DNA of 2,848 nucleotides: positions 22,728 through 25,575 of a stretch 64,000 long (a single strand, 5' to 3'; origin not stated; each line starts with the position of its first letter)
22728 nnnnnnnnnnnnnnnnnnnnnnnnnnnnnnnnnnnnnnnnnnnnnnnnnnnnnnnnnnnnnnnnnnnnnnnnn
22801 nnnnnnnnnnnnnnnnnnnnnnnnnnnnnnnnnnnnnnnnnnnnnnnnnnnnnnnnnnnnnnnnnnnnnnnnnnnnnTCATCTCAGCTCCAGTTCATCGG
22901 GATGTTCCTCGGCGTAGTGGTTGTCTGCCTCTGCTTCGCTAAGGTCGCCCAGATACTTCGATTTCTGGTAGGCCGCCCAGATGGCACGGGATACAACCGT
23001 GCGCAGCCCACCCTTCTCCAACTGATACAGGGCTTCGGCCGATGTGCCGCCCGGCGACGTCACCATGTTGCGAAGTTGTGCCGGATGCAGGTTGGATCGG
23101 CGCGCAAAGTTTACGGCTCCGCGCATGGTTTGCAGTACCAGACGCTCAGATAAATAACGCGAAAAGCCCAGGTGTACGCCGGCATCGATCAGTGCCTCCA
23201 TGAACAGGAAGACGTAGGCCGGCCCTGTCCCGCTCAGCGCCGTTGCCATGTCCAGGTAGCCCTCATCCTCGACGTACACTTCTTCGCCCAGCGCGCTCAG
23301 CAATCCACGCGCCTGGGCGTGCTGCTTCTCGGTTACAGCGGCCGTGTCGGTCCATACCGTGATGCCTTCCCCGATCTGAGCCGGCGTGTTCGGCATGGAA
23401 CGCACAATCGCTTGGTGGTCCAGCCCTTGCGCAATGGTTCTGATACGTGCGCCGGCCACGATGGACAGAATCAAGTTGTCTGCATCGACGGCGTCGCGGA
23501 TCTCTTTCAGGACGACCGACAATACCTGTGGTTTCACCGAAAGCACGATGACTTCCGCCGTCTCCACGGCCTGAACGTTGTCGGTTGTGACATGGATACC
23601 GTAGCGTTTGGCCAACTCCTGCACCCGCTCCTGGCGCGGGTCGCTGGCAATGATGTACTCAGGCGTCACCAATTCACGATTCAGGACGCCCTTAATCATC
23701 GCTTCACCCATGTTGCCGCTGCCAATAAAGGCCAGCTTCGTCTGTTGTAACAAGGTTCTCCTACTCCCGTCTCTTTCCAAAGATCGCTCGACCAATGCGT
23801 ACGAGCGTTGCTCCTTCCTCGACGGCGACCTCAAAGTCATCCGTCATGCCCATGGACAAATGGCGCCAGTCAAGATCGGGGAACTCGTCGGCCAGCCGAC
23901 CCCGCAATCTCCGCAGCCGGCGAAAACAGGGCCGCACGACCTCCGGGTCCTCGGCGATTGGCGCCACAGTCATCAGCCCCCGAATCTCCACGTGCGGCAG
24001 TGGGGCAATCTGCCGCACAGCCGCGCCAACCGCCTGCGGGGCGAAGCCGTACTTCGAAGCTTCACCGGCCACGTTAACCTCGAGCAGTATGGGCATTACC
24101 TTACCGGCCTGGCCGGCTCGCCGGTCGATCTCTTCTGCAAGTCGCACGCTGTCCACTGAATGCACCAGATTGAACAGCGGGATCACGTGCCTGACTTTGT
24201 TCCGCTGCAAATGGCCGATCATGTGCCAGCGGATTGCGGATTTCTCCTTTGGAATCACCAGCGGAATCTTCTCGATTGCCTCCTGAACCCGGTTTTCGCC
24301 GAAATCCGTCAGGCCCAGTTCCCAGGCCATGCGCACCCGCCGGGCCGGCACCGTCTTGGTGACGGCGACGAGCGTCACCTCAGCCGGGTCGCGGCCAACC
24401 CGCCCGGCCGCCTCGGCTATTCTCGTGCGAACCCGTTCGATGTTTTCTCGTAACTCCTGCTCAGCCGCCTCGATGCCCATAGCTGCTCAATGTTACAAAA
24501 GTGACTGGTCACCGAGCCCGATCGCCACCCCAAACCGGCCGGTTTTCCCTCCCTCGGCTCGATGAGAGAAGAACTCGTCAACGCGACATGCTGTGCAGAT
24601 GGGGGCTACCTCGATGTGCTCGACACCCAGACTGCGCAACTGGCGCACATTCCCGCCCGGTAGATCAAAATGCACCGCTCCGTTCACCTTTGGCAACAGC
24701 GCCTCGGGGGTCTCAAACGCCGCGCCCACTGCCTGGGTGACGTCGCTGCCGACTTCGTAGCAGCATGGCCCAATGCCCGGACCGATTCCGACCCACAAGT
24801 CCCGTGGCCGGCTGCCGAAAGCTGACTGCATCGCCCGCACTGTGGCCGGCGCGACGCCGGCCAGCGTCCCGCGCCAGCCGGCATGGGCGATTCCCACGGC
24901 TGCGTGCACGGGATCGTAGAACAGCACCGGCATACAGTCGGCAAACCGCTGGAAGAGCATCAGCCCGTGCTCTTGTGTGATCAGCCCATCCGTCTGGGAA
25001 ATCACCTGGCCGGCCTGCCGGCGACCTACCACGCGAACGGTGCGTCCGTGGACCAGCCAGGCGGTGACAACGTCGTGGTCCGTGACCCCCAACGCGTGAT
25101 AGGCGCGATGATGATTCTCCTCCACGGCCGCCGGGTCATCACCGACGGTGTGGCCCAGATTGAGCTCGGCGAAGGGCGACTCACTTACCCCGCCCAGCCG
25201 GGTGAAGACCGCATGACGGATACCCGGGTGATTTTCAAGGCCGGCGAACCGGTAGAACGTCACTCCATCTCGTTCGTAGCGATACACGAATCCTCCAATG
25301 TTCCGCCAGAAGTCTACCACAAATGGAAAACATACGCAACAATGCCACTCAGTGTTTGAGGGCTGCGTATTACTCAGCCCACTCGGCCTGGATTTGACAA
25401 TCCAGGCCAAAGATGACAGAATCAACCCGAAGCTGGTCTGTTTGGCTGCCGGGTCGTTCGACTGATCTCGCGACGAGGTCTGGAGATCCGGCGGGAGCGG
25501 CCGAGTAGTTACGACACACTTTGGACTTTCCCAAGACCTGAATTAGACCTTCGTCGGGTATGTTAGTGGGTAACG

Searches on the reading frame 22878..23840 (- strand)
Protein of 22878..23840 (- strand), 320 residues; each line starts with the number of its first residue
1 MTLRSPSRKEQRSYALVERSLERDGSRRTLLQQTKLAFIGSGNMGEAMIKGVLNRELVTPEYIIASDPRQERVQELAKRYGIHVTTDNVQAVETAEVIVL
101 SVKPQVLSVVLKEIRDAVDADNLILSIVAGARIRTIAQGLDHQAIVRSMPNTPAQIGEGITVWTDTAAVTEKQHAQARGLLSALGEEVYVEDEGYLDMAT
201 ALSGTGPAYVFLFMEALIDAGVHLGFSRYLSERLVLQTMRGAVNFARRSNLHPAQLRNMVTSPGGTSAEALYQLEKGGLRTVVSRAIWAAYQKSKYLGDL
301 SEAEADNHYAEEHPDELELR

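Call 39: search_protein_families(library=pfam, proteins=[window:22878-23840:-], max_evalue=0.001)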
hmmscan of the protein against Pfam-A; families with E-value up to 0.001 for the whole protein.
window:22878-23840:- (320 aa): 5 families
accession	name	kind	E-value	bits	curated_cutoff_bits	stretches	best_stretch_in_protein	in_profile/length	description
PF14748.11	P5CR_dimer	-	4.6e-36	123.7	25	1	193-296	1-104/105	Pyrroline-5-carboxylate reductase dimerisation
PF03807.23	F420_oxidored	-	1.3e-22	80.6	21.6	1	35-130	1-94/94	NADP oxidoreductase coenzyme F420-dependent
PF03446.21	NAD_binding_2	-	2.1e-06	28.3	21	1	35-124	1-89/161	NAD binding domain of 6-phosphogluconate dehydrogenase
PF02153.23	PDH_N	-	3.9e-05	23.6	26.5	1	62-126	13-77/154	Prephenate dehydrogenase, nucleotide-binding domain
PF01408.29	GFO_IDH_MocA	-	0.00062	20.9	24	0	35-98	2-66/120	Oxidoreductase family, NAD-binding Rossmann fold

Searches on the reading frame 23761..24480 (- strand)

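Call 39: search_protein_families(library=pfam, proteins=[window:23761-24480:-], max_evalue=0.001)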
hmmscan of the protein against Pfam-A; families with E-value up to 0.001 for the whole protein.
window:23761-24480:- (239 aa): 1 family
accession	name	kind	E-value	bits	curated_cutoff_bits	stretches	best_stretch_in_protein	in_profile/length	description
PF01168.26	Ala_racemase_N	-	1.1e-21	78.1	24.1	1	13-236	9-218/220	Alanine racemase, N-terminal domain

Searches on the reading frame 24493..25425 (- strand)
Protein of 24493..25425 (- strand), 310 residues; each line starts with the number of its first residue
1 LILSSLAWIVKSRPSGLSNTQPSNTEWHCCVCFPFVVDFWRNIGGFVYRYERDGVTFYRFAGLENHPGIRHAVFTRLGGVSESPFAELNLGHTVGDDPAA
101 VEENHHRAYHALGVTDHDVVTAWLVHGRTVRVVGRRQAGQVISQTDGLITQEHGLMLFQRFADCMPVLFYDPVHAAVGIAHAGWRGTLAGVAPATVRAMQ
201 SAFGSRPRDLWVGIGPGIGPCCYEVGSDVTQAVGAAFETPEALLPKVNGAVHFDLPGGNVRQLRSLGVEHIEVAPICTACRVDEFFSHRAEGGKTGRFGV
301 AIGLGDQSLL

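Call 39: search_protein_families(library=pfam, proteins=[window:24493-25425:-], max_evalue=0.001)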
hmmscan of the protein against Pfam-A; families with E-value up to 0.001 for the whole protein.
window:24493-25425:- (310 aa): 1 family
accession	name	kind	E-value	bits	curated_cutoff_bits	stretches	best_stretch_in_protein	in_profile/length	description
PF02578.20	Cu-oxidase_4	-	6.9e-79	265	22.9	1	74-302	1-237/238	Multi-copper polyphenol oxidoreductase laccase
